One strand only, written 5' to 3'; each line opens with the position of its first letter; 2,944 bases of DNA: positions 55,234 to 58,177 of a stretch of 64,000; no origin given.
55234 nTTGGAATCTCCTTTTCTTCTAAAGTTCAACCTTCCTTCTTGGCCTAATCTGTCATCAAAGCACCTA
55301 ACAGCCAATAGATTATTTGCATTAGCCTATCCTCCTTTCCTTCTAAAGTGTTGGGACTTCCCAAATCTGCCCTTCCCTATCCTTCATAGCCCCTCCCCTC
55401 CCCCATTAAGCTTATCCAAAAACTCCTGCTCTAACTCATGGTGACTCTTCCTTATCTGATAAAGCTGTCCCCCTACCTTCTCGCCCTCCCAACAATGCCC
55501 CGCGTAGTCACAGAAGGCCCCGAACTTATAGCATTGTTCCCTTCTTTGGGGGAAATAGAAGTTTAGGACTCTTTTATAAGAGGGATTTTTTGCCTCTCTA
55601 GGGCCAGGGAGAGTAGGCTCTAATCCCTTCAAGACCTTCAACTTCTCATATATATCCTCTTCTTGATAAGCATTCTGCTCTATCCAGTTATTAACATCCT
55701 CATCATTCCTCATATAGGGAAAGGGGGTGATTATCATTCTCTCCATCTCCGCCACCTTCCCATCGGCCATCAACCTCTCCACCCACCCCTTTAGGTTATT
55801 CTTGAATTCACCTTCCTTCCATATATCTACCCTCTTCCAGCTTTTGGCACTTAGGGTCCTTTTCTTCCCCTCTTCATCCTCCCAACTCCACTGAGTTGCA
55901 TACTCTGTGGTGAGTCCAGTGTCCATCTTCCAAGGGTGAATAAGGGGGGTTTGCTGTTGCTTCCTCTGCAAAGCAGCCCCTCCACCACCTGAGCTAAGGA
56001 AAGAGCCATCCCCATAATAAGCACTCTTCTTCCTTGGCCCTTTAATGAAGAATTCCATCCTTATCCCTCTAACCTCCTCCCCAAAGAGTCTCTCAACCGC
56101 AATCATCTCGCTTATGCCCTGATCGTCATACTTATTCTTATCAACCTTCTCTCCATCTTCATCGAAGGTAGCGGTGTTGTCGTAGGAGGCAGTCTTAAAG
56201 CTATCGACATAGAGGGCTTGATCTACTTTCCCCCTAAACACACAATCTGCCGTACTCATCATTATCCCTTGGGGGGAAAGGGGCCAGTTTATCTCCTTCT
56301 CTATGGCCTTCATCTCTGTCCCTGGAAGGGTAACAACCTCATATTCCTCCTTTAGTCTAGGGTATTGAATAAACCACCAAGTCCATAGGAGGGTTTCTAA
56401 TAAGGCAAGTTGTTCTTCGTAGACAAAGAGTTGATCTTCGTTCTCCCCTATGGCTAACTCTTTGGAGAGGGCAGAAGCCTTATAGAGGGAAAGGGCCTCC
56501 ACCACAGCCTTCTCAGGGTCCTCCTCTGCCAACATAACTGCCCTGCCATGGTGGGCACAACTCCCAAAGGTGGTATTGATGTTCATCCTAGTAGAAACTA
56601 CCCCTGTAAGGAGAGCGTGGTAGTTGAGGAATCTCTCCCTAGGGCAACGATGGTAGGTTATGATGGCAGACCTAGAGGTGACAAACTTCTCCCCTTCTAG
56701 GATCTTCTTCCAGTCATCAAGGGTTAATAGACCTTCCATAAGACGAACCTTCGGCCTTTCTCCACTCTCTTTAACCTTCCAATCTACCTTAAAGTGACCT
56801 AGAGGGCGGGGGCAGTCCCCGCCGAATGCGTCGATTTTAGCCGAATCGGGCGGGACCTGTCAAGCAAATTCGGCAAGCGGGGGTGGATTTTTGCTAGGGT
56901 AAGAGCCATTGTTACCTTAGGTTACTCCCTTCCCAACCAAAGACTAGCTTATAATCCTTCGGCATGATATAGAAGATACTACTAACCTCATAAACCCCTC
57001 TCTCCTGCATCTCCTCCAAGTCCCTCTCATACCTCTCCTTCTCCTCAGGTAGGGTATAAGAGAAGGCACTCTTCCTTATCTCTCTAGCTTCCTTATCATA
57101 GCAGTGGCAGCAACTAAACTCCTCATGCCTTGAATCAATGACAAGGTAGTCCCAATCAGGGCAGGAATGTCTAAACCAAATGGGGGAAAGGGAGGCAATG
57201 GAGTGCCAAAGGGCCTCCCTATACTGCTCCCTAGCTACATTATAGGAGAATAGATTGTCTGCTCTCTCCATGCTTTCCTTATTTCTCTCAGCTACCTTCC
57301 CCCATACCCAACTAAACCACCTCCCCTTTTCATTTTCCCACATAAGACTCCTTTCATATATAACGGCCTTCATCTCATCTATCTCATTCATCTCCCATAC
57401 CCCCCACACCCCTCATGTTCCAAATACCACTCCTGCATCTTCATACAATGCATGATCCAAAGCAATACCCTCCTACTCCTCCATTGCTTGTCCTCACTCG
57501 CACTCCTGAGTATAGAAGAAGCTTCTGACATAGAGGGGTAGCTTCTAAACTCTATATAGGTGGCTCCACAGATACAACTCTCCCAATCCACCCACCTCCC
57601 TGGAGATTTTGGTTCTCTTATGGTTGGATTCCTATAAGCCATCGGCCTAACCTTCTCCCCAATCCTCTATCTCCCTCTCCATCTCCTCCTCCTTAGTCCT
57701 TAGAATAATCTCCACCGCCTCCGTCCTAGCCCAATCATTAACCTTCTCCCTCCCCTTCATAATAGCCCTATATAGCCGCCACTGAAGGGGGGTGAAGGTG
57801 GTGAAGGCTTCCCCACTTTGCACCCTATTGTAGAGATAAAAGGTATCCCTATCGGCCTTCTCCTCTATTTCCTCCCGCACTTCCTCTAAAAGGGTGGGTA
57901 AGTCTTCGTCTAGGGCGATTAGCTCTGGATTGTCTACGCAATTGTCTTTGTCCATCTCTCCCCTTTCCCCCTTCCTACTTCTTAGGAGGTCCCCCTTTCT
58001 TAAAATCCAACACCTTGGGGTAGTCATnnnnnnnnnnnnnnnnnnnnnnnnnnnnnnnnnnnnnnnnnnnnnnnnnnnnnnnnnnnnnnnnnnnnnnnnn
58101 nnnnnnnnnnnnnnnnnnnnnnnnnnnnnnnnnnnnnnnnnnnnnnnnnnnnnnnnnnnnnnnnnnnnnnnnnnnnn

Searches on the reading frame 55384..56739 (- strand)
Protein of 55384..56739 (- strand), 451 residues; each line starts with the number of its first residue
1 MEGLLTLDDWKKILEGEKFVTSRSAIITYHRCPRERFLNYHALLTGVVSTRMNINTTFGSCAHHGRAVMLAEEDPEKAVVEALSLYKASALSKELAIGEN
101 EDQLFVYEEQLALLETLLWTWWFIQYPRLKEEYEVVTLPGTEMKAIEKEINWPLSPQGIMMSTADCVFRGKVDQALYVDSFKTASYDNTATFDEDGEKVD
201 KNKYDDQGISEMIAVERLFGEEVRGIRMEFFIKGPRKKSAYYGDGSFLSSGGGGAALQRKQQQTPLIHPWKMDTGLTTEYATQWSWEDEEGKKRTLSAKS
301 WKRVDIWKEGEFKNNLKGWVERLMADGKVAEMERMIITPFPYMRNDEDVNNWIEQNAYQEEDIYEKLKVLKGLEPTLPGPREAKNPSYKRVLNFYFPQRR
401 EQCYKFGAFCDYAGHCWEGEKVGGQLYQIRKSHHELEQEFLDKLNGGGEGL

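Call 34: search_protein_families(library=phrogs, proteins=[window:55384-56739:-], max_evalue=0.001)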
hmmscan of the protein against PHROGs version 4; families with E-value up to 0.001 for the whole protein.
window:55384-56739:- (451 aa): 1 family
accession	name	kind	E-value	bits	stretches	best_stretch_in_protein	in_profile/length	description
phrog_1218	-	DNA, RNA and nucleotide metabolism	1.1e-07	32.4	1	16-239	5-215/364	exonuclease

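Call 63: search_protein_families(library=pfam, proteins=[window:55384-56739:-], max_evalue=0.01)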
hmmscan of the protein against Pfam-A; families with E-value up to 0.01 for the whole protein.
window:55384-56739:- (451 aa): 0 families

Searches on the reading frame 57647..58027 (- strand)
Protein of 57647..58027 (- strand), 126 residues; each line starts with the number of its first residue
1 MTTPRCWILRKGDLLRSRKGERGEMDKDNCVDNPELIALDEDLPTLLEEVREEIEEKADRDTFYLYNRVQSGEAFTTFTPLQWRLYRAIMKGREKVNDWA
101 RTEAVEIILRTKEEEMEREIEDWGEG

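Call 63: search_protein_families(library=pfam, proteins=[window:57647-58027:-], max_evalue=0.01)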
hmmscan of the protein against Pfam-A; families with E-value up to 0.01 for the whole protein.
window:57647-58027:- (126 aa): 1 family
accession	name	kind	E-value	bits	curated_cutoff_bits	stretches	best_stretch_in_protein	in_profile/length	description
PF08965.17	Aca2_YdiL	-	0.0074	16.9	23.8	1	7-90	23-106/118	Aca2/YdiL-like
